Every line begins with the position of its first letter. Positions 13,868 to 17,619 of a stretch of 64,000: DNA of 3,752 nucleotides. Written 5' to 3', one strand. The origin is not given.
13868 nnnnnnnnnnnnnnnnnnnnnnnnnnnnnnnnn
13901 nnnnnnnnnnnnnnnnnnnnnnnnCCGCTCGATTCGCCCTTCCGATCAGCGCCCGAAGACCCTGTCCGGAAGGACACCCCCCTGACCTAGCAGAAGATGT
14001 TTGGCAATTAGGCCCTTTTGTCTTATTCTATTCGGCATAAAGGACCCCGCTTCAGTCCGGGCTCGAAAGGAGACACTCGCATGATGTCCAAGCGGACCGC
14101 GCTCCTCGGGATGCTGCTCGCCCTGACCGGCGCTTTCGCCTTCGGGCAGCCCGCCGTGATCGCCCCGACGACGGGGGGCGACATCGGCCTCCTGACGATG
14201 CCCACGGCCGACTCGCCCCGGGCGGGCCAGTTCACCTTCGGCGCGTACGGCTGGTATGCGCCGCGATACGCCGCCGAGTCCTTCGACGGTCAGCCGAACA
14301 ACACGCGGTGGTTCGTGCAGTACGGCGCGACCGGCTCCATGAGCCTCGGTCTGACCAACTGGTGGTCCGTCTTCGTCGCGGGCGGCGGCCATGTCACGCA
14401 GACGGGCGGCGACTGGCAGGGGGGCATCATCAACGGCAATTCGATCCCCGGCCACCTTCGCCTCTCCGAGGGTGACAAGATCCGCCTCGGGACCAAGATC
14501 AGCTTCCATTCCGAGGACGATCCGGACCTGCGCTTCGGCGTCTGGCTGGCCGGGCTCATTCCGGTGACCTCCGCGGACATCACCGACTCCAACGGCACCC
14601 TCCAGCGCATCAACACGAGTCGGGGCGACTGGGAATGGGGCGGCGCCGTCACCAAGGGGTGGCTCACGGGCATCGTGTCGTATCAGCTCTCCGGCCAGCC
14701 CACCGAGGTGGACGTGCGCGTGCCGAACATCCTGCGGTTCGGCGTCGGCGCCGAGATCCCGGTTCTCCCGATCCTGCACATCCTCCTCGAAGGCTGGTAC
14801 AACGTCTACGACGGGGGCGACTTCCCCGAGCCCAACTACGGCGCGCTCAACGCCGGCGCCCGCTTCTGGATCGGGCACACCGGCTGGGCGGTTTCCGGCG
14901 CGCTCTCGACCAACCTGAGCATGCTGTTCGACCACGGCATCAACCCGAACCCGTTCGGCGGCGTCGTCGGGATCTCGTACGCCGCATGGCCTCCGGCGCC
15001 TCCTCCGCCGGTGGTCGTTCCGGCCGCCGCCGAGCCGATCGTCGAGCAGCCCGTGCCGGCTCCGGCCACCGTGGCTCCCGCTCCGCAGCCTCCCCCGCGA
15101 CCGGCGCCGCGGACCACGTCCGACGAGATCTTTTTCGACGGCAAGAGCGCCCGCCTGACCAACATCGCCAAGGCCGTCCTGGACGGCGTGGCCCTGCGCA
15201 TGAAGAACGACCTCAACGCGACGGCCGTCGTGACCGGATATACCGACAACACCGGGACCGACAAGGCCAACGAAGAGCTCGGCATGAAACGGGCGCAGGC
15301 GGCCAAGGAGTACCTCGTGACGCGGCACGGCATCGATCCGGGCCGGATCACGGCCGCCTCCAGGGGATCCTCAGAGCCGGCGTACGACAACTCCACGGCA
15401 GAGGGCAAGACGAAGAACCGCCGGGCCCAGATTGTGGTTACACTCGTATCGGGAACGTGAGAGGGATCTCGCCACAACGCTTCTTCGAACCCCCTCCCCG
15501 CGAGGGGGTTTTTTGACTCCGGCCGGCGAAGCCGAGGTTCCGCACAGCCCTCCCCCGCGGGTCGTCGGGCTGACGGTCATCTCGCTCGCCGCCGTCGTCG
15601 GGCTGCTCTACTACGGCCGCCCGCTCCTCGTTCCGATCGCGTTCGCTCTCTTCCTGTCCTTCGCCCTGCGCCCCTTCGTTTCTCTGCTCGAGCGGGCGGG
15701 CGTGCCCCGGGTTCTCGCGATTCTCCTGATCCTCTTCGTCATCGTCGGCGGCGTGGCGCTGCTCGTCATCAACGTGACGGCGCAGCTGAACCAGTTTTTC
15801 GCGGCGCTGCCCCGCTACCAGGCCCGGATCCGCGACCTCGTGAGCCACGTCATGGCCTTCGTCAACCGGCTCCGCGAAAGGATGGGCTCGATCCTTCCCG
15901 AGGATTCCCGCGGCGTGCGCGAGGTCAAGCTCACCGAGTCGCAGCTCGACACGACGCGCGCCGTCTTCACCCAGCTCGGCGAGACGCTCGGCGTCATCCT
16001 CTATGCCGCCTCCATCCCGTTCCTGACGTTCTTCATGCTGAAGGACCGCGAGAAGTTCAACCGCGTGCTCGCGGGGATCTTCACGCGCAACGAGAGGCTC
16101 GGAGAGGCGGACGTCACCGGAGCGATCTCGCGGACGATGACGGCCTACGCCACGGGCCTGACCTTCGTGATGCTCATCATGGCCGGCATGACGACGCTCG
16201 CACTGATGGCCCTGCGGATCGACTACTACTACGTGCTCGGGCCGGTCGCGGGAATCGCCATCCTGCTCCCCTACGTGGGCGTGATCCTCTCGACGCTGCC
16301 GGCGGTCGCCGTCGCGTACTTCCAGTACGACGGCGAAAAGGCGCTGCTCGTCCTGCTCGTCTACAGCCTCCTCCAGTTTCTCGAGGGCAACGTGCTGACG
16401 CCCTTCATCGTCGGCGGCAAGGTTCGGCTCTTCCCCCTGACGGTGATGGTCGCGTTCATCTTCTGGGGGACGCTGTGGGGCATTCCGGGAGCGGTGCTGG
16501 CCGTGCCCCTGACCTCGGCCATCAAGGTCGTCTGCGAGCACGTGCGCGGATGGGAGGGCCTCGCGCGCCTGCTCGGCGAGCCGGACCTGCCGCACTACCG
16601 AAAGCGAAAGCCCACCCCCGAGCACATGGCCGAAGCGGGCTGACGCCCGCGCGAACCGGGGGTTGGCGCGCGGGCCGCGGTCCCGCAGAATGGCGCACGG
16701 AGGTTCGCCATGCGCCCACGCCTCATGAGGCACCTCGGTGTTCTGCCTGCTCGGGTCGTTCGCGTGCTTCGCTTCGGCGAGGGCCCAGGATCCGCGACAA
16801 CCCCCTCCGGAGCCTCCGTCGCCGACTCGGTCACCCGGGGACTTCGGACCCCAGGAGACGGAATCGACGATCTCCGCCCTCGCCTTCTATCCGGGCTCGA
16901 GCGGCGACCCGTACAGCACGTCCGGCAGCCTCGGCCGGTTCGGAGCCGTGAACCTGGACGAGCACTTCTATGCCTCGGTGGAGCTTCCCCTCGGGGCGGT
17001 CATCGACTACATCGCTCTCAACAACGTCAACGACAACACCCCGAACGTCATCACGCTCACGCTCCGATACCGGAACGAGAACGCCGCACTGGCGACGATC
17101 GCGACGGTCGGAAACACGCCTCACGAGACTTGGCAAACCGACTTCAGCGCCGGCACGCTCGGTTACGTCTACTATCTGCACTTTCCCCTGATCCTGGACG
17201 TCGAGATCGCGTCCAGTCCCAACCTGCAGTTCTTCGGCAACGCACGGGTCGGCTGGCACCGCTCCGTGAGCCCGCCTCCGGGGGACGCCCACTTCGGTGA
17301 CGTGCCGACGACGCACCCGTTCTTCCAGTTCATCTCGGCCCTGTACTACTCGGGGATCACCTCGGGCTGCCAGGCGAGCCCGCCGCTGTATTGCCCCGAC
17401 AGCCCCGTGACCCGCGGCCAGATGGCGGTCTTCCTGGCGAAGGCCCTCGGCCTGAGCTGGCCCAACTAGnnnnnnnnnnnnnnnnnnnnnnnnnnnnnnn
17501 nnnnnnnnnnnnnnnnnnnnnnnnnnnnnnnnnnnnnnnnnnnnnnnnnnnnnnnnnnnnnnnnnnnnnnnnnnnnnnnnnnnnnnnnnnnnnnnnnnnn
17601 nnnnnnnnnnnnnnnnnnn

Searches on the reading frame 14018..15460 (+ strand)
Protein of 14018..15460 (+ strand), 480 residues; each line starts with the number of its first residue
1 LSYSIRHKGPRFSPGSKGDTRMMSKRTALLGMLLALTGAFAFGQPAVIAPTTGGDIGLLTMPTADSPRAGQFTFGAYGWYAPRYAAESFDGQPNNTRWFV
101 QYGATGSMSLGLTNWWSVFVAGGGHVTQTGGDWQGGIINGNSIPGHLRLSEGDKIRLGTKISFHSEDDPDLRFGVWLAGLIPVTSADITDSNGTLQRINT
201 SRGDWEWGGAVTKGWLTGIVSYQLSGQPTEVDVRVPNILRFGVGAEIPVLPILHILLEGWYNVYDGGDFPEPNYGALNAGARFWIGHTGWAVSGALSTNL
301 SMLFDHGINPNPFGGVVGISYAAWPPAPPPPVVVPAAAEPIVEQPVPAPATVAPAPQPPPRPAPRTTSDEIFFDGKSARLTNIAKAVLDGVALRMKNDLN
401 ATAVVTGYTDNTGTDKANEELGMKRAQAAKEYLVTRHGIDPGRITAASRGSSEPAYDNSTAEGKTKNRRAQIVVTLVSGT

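Call 43: search_protein_families(library=pfam, proteins=[window:14018-15460:+], max_evalue=0.001)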
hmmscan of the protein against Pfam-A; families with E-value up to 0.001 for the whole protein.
window:14018-15460:+ (480 aa): 1 family
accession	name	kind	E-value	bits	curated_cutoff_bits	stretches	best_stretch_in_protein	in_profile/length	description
PF00691.25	OmpA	-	4.2e-21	75.6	27.2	1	372-468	1-98/98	OmpA family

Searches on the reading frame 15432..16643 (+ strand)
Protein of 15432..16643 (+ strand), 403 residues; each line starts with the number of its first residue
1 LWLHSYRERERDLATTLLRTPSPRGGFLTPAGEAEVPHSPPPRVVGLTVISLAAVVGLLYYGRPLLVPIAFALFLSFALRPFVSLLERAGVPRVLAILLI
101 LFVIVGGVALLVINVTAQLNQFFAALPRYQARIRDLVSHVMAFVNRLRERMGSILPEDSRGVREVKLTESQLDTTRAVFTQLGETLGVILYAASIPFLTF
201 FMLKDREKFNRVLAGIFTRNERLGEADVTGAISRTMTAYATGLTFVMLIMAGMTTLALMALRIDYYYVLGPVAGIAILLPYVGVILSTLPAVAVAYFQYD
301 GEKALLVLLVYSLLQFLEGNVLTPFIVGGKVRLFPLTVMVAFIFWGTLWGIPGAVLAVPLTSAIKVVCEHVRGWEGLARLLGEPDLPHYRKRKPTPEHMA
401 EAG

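Call 43: search_protein_families(library=pfam, proteins=[window:15432-16643:+], max_evalue=0.001)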
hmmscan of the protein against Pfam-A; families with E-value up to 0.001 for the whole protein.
window:15432-16643:+ (403 aa): 1 family
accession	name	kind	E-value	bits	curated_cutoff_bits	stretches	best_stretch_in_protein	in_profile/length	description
PF01594.21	AI-2E_transport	-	2.2e-55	188.6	34.3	1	49-371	4-326/327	AI-2E family transporter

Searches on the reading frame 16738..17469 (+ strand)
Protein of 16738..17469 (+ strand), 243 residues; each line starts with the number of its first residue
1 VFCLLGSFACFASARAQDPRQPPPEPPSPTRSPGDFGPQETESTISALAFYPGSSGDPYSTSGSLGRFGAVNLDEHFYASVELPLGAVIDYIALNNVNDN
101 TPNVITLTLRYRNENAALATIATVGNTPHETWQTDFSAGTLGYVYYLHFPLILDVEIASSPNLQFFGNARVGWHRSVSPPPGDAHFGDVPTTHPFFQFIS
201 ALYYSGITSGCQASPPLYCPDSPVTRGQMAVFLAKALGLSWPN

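Call 43: search_protein_families(library=pfam, proteins=[window:16738-17469:+], max_evalue=0.001)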
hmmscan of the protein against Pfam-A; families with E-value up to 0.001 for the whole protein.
window:16738-17469:+ (243 aa): 1 family
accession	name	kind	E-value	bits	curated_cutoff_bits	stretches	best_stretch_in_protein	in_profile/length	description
PF00395.25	SLH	-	2.6e-05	24.5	20.8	0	186-210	2-26/44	S-layer homology domain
